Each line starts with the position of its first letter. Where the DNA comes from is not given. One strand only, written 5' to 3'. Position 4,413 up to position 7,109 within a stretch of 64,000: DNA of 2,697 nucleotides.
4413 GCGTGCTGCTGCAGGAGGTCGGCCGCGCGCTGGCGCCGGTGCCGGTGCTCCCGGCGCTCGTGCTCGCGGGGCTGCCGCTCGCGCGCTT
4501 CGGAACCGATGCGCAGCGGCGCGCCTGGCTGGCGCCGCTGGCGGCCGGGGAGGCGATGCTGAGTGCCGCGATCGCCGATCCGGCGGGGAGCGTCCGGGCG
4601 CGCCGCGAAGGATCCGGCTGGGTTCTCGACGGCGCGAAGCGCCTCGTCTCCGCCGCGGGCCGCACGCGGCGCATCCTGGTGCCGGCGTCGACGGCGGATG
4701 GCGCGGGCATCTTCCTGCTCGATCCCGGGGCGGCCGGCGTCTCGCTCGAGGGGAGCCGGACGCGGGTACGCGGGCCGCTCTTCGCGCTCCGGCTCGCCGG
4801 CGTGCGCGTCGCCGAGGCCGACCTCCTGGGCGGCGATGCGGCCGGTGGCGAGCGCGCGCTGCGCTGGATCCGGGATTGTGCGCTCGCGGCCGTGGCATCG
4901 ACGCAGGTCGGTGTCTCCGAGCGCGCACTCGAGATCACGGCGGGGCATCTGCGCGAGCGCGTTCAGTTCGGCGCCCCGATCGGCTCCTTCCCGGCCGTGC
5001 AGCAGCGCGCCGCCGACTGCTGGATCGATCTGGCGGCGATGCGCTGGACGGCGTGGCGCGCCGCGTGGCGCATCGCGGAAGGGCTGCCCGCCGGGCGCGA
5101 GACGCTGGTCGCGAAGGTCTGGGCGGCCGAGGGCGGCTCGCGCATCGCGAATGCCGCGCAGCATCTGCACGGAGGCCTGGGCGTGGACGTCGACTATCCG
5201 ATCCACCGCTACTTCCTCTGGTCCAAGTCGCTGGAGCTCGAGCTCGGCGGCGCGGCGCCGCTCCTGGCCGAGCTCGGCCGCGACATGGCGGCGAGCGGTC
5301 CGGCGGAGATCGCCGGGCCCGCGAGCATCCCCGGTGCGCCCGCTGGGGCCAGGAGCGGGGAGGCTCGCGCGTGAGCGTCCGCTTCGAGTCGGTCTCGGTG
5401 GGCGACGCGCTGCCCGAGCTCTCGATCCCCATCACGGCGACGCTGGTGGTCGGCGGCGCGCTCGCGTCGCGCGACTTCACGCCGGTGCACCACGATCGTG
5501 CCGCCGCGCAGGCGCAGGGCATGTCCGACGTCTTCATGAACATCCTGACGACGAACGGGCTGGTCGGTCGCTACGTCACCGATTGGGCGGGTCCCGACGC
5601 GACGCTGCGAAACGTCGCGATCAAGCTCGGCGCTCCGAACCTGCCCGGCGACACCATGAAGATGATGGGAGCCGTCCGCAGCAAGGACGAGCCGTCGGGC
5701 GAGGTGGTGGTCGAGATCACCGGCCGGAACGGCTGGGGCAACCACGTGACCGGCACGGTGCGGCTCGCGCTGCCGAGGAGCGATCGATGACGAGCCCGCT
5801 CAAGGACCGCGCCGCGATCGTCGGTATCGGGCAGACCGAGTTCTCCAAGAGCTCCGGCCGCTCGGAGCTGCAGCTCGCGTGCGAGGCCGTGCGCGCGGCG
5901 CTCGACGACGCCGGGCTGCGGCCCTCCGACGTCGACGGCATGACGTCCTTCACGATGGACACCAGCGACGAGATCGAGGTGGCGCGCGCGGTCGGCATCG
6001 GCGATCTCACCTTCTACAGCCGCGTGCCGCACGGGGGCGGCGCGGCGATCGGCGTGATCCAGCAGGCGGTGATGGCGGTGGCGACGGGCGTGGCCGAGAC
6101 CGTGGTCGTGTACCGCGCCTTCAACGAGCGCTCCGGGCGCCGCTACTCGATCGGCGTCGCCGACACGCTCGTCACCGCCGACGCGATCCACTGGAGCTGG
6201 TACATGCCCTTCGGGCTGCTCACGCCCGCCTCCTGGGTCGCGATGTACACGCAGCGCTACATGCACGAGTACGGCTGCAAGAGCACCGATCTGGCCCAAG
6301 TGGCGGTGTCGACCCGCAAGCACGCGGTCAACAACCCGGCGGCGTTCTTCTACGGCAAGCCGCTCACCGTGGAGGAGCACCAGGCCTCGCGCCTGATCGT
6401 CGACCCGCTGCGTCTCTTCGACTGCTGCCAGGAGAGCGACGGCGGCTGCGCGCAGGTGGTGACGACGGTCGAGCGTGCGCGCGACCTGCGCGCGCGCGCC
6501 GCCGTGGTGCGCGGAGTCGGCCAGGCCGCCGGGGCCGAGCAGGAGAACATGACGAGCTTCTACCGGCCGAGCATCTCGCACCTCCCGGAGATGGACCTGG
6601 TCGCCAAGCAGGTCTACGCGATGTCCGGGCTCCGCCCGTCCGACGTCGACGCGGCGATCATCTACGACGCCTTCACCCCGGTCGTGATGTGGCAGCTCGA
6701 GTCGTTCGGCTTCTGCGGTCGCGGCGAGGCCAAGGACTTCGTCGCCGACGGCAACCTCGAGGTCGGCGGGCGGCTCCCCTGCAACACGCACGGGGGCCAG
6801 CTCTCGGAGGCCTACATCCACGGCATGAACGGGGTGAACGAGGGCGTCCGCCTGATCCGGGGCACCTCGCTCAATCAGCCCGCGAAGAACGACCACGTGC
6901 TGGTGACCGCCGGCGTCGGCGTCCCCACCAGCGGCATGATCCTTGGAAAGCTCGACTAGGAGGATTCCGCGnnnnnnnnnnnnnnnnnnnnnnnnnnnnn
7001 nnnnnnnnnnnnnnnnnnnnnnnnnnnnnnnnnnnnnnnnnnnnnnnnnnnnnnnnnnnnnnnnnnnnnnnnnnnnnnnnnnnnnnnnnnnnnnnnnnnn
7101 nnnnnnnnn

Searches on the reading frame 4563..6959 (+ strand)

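Call 23: search_protein_families(library=pfam, proteins=[window:4563-6959:+])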
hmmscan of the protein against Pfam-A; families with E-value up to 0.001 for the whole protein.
window:4563-6959:+ (798 aa): 1 family
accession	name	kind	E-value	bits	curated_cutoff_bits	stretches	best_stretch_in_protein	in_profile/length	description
PF22691.2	Thiolase_C_1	-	7.4e-31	107.3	28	1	668-787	12-132/144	Thiolase C-terminal domain-like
